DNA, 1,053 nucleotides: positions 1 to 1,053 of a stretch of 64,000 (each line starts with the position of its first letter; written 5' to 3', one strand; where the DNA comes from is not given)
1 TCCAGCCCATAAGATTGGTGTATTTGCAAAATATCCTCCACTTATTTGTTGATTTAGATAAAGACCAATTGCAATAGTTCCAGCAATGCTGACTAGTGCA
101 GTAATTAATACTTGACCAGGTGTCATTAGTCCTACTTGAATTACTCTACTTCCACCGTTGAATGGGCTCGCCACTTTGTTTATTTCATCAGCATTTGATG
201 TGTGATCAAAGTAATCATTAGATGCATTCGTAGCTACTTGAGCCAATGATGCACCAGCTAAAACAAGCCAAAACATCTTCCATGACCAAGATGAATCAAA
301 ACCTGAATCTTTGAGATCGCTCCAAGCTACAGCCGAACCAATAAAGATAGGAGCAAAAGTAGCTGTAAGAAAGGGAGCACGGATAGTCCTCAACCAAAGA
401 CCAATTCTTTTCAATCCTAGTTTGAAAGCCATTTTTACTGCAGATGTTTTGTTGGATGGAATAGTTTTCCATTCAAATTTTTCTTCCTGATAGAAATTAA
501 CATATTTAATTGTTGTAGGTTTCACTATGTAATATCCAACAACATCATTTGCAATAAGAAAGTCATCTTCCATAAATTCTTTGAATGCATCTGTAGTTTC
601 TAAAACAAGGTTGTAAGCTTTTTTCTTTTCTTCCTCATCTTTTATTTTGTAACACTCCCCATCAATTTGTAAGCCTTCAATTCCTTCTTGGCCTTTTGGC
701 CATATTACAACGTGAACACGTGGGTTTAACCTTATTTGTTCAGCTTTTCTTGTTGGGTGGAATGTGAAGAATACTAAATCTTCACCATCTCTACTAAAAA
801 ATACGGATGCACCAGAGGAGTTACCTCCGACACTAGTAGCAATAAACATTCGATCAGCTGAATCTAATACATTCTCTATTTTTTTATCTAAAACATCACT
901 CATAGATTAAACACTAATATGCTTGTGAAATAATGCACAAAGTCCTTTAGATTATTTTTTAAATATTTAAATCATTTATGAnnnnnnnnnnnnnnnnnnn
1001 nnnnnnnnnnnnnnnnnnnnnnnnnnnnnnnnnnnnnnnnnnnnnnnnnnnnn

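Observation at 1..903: Rosetta-stone fusion: PNPOx-like split-barrel domain fused to a MenA-like DHNA prenyltransferase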

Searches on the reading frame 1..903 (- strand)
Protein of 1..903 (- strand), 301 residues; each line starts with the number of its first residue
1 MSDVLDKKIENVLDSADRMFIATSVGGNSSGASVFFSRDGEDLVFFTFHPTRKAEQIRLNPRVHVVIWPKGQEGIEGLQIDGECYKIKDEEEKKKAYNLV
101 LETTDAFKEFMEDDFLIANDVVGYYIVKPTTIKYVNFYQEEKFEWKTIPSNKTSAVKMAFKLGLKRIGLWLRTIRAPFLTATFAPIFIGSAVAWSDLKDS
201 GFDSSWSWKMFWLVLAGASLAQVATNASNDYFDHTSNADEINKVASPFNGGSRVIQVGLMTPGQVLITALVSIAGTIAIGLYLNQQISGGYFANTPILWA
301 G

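Call 5: search_protein_families(library=pfam, proteins=[window:1-903:-], max_evalue=1)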
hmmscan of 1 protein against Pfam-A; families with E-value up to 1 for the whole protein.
window:1-903:- (301 aa): 4 families
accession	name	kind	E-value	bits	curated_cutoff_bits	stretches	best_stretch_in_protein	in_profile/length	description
PF01243.27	PNPOx_N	-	4.7e-10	40.3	28.1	1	5-97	1-86/120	Pyridoxamine 5'-phosphate oxidase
PF01040.23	UbiA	-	5.7e-09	36.1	34.2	1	200-289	19-93/250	UbiA prenyltransferase family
PF16242.11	Pyrid_ox_like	-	0.037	14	28.8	1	39-103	39-101/149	Pyridoxamine 5'-phosphate oxidase like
PF12900.13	Pyridox_ox_2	-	0.043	14.2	27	1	8-102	4-105/140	Pyridoxamine 5'-phosphate oxidase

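Call 6: search_protein_families(library=ncbifam, proteins=[window:1-903:-], max_evalue=1)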
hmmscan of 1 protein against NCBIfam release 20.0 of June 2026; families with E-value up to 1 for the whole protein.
window:1-903:- (301 aa): 16 families
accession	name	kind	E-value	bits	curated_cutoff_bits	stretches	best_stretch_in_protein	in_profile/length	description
NF004749.0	PRK06080.1-1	equivalog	4.9e-13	48.9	277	1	165-287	17-127/311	1,4-dihydroxy-2-naphthoate polyprenyltransferase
NF004751.0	PRK06080.1-3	equivalog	8.4e-12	45.2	264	1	168-284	11-114/296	1,4-dihydroxy-2-naphthoate polyprenyltransferase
NF004750.0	PRK06080.1-2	equivalog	2.2e-08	33.8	346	1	167-283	6-110/301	1,4-dihydroxy-2-naphthoate polyprenyltransferase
TIGR00751.1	menA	equivalog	5.3e-08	32.6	102.15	1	179-283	5-97/284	1,4-dihydroxy-2-naphthoate octaprenyltransferase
TIGR02235.1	menA_cyano-plnt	equivalog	4.2e-07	29.5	225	1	169-250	1-75/285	2-carboxy-1,4-naphthoquinone phytyltransferase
NF004617.0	PRK05951.1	equivalog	2.6e-06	26.8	239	1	199-293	40-132/306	prenyltransferase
NF004754.0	PRK06080.1-6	equivalog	7.4e-06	25.5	522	1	165-274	7-109/308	1,4-dihydroxy-2-naphthoate polyprenyltransferase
NF004753.0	PRK06080.1-5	equivalog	3.2e-05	23.3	555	1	172-287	16-124/312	1,4-dihydroxy-2-naphthoate polyprenyltransferase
NF009926.0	PRK13387.1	equivalog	0.00012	21.3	316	1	170-286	6-111/317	1,4-dihydroxy-2-naphthoate polyprenyltransferase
TIGR00558.3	pdxH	equivalog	0.00048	19.8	180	1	6-93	11-98/190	pyridoxamine 5'-phosphate oxidase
TIGR03618.1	Rv1155_F420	subfamily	0.0022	18.2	79.05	1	33-94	26-89/127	TIGR03618 family F420-dependent PPOX class oxidoreductase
NF009523.0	PRK12884.1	equivalog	0.0049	16.1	269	1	216-255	44-81/279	prenyltransferase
NF009521.0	PRK12882.1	equivalog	0.0081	15.4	296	1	202-284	40-105/280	geranylgeranylglycerol-phosphate geranylgeranyltransferase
TIGR03666.1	Rv2061_F420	subfamily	0.018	14.7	84.9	1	27-99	24-94/132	PPOX class F420-dependent oxidoreductase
NF004231.0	PRK05679.1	subfamily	0.022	14.2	129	1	16-93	45-122/213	pyridoxal 5'-phosphate synthase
TIGR03667.1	Rv3369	hypoth_equivalog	0.024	14.5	125.3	1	23-84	20-82/130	TIGR03667 family PPOX class F420-dependent oxidoreductase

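Call 7: find_homologous_proteins(query=window:1-903:-)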
Query window:1-903:- (301 aa): 339 proteins with E <= 0.001 among 1604 candidates; the best 120 are listed.
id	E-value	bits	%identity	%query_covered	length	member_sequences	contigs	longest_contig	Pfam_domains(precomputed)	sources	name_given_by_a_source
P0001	2.9e-192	655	96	100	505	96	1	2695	PF01243.28,PF01040.24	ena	-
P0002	1.1e-189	647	94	100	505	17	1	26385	PF01243.28,PF01040.24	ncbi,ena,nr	ncbi:MAG: hypothetical protein CL496_01210 [Actinobacteria bacterium]|nr:hypothetical protein [Actin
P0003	7.7e-183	624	90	100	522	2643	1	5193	PF01243.28,PF01040.24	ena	-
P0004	1.2e-179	614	89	100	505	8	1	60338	PF01243.28,PF01040.24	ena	-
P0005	1.1e-178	611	88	100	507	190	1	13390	PF01243.28,PF01040.24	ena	-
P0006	2.3e-171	587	84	100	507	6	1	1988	PF01243.28,PF01040.24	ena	-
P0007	3.1e-170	583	84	100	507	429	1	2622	PF01243.28,PF01040.24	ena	-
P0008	1.5e-168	577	83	100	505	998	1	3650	PF01243.28,PF01040.24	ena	-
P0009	2.9e-155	534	78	99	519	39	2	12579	PF01243.28,PF01040.24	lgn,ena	-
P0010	2.9e-154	530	77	100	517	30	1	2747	PF01243.28,PF01040.24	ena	-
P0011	5.6e-152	523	75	100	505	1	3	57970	PF01243.28,PF01040.24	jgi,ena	-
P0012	1.8e-146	505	71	100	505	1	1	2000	PF01243.28,PF01040.24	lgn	-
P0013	1.8e-145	502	70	100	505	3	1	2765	PF01243.28,PF01040.24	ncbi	-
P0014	7.9e-145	499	70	100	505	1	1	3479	PF01243.28,PF01040.24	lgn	-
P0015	8.8e-144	496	71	100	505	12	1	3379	PF01243.28,PF01040.24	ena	-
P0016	1.1e-127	443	65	100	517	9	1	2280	PF01243.28,PF01040.24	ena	-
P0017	2.6e-127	442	62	100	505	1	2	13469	PF01243.28,PF01040.24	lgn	-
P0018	5.9e-127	441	67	100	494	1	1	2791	PF01243.28,PF01040.24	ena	-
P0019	3.5e-126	438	65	99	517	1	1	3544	PF01243.28,PF01040.24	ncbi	-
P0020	3.4e-122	425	64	99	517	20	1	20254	PF01243.28,PF01040.24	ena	-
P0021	4.5e-121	421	62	99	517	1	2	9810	PF01243.28,PF01040.24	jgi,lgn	-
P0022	3.0e-120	419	62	100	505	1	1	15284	PF01243.28,PF01040.24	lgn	-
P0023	3.8e-120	418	59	99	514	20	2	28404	PF01243.28,PF01040.24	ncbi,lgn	-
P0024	7.5e-120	417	60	99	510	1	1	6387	PF01243.28,PF01040.24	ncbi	-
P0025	3.7e-119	415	61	99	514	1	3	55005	PF01243.28,PF01040.24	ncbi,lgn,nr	ncbi:MAG: UbiA family prenyltransferase [candidate division KSB1 bacterium]|nr:UbiA family prenyltra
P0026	8.1e-119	414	60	99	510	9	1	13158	PF01243.28,PF01040.24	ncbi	-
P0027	1.4e-118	413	59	99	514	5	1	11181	PF01243.28,PF01040.24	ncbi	-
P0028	1.6e-118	413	62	99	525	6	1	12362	PF01243.28,PF01040.24,PF12900.14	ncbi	-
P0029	2.8e-118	412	61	99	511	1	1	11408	PF01243.28,PF01040.24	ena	-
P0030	1.0e-117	410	61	100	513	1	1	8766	PF01243.28,PF01040.24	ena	-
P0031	1.5e-117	410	62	99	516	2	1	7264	PF01243.28,PF01040.24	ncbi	ncbi:MAG: UbiA family prenyltransferase [Candidatus Neomarinimicrobiota bacterium]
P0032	1.6e-117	410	62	99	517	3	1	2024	PF01243.28,PF01040.24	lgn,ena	-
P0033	2.1e-117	409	61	100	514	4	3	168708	PF01243.28,PF01040.24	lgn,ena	-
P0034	2.6e-117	409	59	99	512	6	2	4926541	PF01243.28,PF01040.24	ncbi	ncbi:UbiA family prenyltransferase [Calditrichota bacterium LG25]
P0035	4.9e-117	408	62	99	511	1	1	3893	PF01243.28,PF01040.24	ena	-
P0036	2.9e-116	406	61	99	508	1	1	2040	PF01243.28,PF01040.24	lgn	-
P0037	2.9e-115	402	57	100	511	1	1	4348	PF01243.28,PF01040.24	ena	-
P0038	4.7e-115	402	59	100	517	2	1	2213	PF01243.28,PF01040.24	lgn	-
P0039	5.8e-115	401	61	99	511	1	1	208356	PF01243.28,PF01040.24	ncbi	ncbi:UbiA family prenyltransferase [Candidatus Neomarinimicrobiota bacterium]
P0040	7.4e-115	401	58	99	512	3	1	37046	PF01243.28,PF01040.24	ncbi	-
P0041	2.9e-114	399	60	99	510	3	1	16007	PF01243.28,PF01040.24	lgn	-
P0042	3.6e-114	399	58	99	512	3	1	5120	PF01243.28,PF01040.24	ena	-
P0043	3.9e-114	399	84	70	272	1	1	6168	PF01040.24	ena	-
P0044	8.4e-114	398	59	97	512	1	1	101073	PF01243.28,PF01040.24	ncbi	-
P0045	1.9e-113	396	59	99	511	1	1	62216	PF01243.28,PF01040.24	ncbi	-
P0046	3.2e-113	396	58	99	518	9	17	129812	PF01243.28,PF01040.24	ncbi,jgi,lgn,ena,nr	ncbi:MAG: prenyltransferase [Gammaproteobacteria bacterium]|jgi:1,4-dihydroxy-2-naphthoate octapreny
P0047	3.9e-113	395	57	99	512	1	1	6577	PF01243.28,PF01040.24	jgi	jgi:1,4-dihydroxy-2-naphthoate octaprenyltransferase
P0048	7.3e-113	395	91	64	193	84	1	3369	PF01243.28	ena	-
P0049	2.1e-112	393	57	99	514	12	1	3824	PF01243.28,PF01040.24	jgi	jgi:1,4-dihydroxy-2-naphthoate octaprenyltransferase/nitroimidazol reductase NimA-like FMN-containin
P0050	4.0e-112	392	57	100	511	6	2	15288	PF01243.28,PF01040.24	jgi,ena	-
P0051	4.3e-112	392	57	99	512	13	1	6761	PF01243.28,PF01040.24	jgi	jgi:1,4-dihydroxy-2-naphthoate octaprenyltransferase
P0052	5.3e-112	392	56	99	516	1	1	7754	PF01243.28,PF01040.24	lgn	-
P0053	1.1e-111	391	57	99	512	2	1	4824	PF01243.28,PF01040.24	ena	-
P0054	1.9e-111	390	58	100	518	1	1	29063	PF01243.28,PF01040.24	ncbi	ncbi:MAG: UbiA family prenyltransferase [Candidatus Neomarinimicrobiota bacterium]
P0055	2.3e-111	390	56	99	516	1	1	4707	PF01243.28,PF01040.24,PF12900.14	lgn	-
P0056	2.6e-111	389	57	98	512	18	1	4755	PF01243.28,PF01040.24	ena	-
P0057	3.0e-111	389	58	99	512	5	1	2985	PF01243.28,PF01040.24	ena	-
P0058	1.3e-110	387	57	99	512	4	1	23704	PF01243.28,PF01040.24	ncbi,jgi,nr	ncbi:MAG: UbiA family prenyltransferase [Chlorobi bacterium]|nr:UbiA family prenyltransferase [Chlor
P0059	3.8e-110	386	60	94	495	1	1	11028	PF01243.28,PF01040.24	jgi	-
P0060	4.2e-110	385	57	99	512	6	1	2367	PF01243.28,PF01040.24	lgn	-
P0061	5.8e-110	385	57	99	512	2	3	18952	PF01243.28,PF01040.24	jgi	jgi:1,4-dihydroxy-2-naphthoate octaprenyltransferase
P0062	5.9e-110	385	57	99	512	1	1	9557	PF01243.28,PF01040.24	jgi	jgi:1,4-dihydroxy-2-naphthoate octaprenyltransferase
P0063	4.2e-109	382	57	99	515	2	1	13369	PF01243.28,PF01040.24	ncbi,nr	ncbi:MAG: UbiA family prenyltransferase [Calditrichaeota bacterium]|nr:UbiA family prenyltransferase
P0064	5.1e-109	382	88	63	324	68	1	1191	PF01040.24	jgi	jgi:1,4-dihydroxy-2-naphthoate octaprenyltransferase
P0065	1.2e-108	381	56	99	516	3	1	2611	PF01243.28,PF01040.24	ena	-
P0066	1.8e-108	380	56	99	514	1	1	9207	PF01243.28,PF01040.24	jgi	jgi:1,4-dihydroxy-2-naphthoate octaprenyltransferase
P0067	3.0e-108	379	55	99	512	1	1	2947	PF01243.28,PF01040.24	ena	-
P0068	3.2e-108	379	56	99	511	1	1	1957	PF01243.28,PF01040.24,PF12900.14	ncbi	-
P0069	4.6e-108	379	57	99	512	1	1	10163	PF01243.28,PF01040.24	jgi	-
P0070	1.5e-107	377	54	100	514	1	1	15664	PF01243.28,PF01040.24,PF12900.14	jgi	-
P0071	2.2e-107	377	57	98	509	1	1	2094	PF01243.28,PF01040.24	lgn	-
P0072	3.8e-107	376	55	99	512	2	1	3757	PF01243.28,PF01040.24,PF12900.14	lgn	-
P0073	5.4e-107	375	55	99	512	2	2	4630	PF01243.28,PF01040.24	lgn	-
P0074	5.7e-107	375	54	99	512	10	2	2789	PF01243.28,PF01040.24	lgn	-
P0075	3.9e-106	372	55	99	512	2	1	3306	PF01243.28,PF01040.24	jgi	jgi:1,4-dihydroxy-2-naphthoate octaprenyltransferase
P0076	7.6e-106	371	56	99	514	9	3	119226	PF01243.28,PF01040.24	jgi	jgi:1,4-dihydroxy-2-naphthoate octaprenyltransferase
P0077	1.2e-105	371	54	99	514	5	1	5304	PF01243.28,PF01040.24,PF12900.14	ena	-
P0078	1.5e-105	371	56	99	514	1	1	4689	PF01243.28,PF01040.24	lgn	-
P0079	2.6e-105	370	54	99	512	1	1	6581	PF01243.28,PF01040.24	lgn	-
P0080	3.8e-105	369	55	100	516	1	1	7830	PF01243.28,PF01040.24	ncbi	-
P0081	7.5e-105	368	54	99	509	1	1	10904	PF01243.28,PF01040.24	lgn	-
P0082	1.0e-104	368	54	99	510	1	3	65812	PF01243.28,PF01040.24,PF12900.14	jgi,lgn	jgi:1,4-dihydroxy-2-naphthoate octaprenyltransferase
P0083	1.9e-104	367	53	99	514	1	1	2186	PF01243.28,PF01040.24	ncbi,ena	-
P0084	6.9e-104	365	55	100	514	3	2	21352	PF01243.28,PF01040.24,PF12900.14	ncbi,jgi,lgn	-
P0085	1.9e-103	364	53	100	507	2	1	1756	PF01243.28,PF01040.24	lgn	-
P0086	4.0e-103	363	54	99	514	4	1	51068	PF01243.28,PF01040.24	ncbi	-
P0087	2.5e-102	360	55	99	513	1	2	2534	PF01243.28,PF01040.24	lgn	-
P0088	2.9e-102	360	55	99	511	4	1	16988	PF01243.28,PF01040.24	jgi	jgi:1,4-dihydroxy-2-naphthoate octaprenyltransferase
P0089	5.6e-102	359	54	99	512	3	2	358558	PF01243.28,PF01040.24,PF12900.14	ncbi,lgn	-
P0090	6.1e-102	359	53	99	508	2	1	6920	PF01243.28,PF01040.24,PF12900.14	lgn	-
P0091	5.3e-101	356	54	99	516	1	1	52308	PF01243.28,PF01040.24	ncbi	-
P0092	2.4e-100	353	53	100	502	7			PF01243.28,PF01040.24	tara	tara:strand:- start:250 stop:1758 length:1509 start_codon:yes stop_codon:yes gene_type:complete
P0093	3.0e-100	353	53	99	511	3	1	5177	PF01243.28,PF01040.24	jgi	-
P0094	4.2e-100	353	54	100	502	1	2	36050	PF01243.28,PF01040.24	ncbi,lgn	-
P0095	1.2e-99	351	53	97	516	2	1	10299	PF01243.28,PF01040.24,PF12900.14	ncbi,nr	ncbi:MAG: UbiA family prenyltransferase [Gammaproteobacteria bacterium]|nr:UbiA family prenyltransfe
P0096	1.2e-99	351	51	99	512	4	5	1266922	PF01243.28,PF01040.24,PF12900.14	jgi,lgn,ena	jgi:1,4-dihydroxy-2-naphthoate octaprenyltransferase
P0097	1.2e-99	351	53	100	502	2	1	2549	PF01243.28,PF01040.24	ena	-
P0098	1.8e-99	351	52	99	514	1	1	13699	PF01243.28,PF01040.24,PF12900.14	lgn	-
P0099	1.9e-99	350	54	99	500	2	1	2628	PF01243.28,PF01040.24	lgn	-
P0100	2.5e-99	350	53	99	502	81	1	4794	PF01243.28,PF01040.24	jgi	jgi:1,4-dihydroxy-2-naphthoate octaprenyltransferase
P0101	1.0e-98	348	53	100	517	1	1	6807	PF01243.28,PF01040.24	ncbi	ncbi:MAG: UbiA family prenyltransferase [Gammaproteobacteria bacterium]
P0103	1.7e-98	347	53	100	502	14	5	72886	PF01243.28,PF01040.24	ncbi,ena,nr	ncbi:MAG: UbiA family prenyltransferase [Candidatus Marinimicrobia bacterium]|nr:UbiA family prenylt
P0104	2.8e-98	347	53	100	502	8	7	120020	PF01243.28,PF01040.24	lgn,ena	-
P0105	1.9e-97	344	53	100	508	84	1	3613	PF01243.28,PF01040.24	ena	-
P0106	2.1e-97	344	53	100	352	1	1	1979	PF01243.28,PF01040.24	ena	-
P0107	2.4e-97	344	53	99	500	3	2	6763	PF01243.28,PF01040.24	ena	-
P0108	5.2e-97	342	53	100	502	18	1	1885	PF01243.28,PF01040.24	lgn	-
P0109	7.7e-97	342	49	100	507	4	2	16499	PF01243.28,PF01040.24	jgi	jgi:1,4-dihydroxy-2-naphthoate octaprenyltransferase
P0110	1.2e-96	341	53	100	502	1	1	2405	PF01243.28,PF01040.24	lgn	-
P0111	1.3e-96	341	53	99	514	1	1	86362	PF01243.28,PF01040.24,PF12900.14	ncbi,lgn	-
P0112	1.3e-95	338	51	97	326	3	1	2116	PF01243.28,PF12900.14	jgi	jgi:1,4-dihydroxy-2-naphthoate octaprenyltransferase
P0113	1.7e-95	337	50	100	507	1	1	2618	PF01243.28,PF01040.24,PF12900.14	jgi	jgi:1,4-dihydroxy-2-naphthoate octaprenyltransferase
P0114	6.5e-95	336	53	100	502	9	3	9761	PF01243.28,PF01040.24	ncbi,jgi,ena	-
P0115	9.2e-94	332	80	60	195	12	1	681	PF01040.24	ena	-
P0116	1.0e-93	332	50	100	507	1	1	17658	PF01243.28,PF01040.24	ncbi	-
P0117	1.5e-93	331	52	100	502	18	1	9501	PF01243.28,PF01040.24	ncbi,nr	ncbi:MAG TPA: hypothetical protein DCL76_06840 [Chloroflexi bacterium]|nr:hypothetical protein [Chlo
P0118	2.3e-93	331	53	99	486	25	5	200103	PF01243.28,PF01040.24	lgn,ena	-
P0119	3.9e-93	330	53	99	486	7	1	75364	PF01243.28,PF01040.24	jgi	-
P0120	3.9e-93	330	53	99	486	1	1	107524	PF01243.28,PF01040.24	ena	-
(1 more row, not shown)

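Call 11: find_encoding_contigs(protein=P0004, flank=10000, max_places=3)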
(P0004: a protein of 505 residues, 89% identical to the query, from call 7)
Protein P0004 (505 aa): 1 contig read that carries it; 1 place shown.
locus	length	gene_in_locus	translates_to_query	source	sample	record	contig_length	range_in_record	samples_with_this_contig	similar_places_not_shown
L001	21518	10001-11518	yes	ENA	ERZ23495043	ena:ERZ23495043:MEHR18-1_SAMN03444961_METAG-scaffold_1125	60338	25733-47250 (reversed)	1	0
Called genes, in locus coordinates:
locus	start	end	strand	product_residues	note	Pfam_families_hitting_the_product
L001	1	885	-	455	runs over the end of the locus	PF00206:Lyase_1, PF10415:FumaraseC_C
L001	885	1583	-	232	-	PF00005:ABC_tran, PF02463:SMC_N, PF13304:AAA_21 (faint)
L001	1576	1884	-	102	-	PF00355:Rieske, PF13806:Rieske_2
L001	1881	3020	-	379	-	PF01458:SUFBD_core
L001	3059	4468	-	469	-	PF19295:SufBD_N, PF01458:SUFBD_core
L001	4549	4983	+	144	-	-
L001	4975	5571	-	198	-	PF01551:Peptidase_M23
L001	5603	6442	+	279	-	PF01555:N6_N4_Mtase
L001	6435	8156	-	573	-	PF00664:ABC_membrane, PF00005:ABC_tran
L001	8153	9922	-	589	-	PF00664:ABC_membrane, PF00005:ABC_tran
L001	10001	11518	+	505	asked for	PF01243:PNPOx_N, PF01040:UbiA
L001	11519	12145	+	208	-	PF01209:Ubie_methyltran, PF13489:Methyltransf_23, PF13847:Methyltransf_31, PF08241:Methyltransf_11, PF08242:Methyltransf_12, PF13649:Methyltransf_25, PF20922:Anamorsin_N (weak)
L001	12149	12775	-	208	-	PF00578:AhpC-TSA, PF08534:Redoxin, PF13098:Thioredoxin_2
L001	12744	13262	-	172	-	PF02600:DsbB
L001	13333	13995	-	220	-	PF01036:Bac_rhodopsin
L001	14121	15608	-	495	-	PF00875:DNA_photolyase (weak)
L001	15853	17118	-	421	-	-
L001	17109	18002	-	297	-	PF00480:ROK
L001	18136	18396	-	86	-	-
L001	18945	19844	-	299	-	PF02541:Ppx-GppA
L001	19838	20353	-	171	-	PF04417:DUF501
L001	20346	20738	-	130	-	PF04977:DivIC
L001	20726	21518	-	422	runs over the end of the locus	PF03952:Enolase_N, PF00113:Enolase_C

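Call 12: find_encoding_contigs(protein=P0034, flank=8000, max_places=2)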
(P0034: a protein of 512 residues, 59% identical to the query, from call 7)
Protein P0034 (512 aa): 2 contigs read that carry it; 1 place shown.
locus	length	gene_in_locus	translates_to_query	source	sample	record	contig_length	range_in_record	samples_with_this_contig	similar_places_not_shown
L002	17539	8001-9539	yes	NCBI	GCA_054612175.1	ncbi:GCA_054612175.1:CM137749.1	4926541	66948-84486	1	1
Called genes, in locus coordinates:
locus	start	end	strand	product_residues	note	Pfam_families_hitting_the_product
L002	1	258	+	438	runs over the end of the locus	PF13528:Glyco_trans_1_3 (faint), PF04101:Glyco_tran_28_C, PF06722:EryCIII-like_C (weak)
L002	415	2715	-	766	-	PF00515:TPR_1 (faint), PF07719:TPR_2 (faint), PF13174:TPR_6 (faint), PF13181:TPR_8 (faint), PF13428:TPR_14 (faint), PF14559:TPR_19, PF13431:TPR_17 (faint)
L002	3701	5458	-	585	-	PF00496:SBP_bac_5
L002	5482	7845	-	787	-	-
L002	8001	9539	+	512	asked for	PF01243:PNPOx_N, PF01040:UbiA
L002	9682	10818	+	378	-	PF05222:AlaDh_PNT_N, PF01262:AlaDh_PNT_C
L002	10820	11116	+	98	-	PF12769:PNTB_4TM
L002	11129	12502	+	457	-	PF02233:PNTB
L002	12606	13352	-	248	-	PF00156:Pribosyltran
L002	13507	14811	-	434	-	-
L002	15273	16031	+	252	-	PF04542:Sigma70_r2, PF04539:Sigma70_r3 (weak), PF08281:Sigma70_r4_2, PF04545:Sigma70_r4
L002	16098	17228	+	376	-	PF00072:Response_reg, PF00512:HisKA, PF02518:HATPase_c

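Call 13: find_encoding_contigs(protein=P0046, flank=8000, max_places=2)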
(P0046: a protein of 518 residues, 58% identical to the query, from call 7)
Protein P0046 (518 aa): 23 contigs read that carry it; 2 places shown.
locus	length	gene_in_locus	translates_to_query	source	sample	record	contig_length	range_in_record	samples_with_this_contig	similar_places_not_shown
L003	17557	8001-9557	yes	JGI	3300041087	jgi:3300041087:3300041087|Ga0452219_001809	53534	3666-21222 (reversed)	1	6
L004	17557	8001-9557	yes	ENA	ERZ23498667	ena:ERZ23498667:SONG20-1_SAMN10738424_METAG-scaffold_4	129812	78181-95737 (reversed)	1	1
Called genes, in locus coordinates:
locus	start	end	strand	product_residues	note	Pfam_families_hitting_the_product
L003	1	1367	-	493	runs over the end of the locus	PF03631:Virul_fac_BrkB, PF02082:Rrf2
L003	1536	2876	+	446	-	-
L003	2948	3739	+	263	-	PF01925:TauE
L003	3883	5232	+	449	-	PF09459:EB_dh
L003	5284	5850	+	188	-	PF03264:Cytochrom_NNT, PF22113:Mtrc-MtrF_II-IV_dom (faint), PF14522:Cytochrome_C7 (faint)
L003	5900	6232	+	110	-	PF12680:SnoaL_2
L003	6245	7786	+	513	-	PF07992:Pyr_redox_2 (weak), PF00571:CBS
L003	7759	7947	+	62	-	PF00571:CBS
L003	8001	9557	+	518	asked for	PF01243:PNPOx_N (weak), PF01040:UbiA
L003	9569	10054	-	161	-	PF02635:DsrE (faint), PF13686:DrsE_2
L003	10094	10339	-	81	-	PF01206:TusA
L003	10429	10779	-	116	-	PF01022:HTH_5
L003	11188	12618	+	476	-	PF03349:Toluene_X (weak), PF10677:DUF2490 (faint), PF03349:Toluene_X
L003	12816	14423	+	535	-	PF01565:FAD_binding_4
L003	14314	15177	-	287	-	PF00085:Thioredoxin, PF13098:Thioredoxin_2, PF13905:Thioredoxin_8 (faint), PF12895:ANAPC3 (faint), PF13428:TPR_14 (faint), PF07719:TPR_2 (faint), PF14559:TPR_19, PF14561:TPR_20, +4 more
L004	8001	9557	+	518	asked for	PF01243:PNPOx_N (weak), PF01040:UbiA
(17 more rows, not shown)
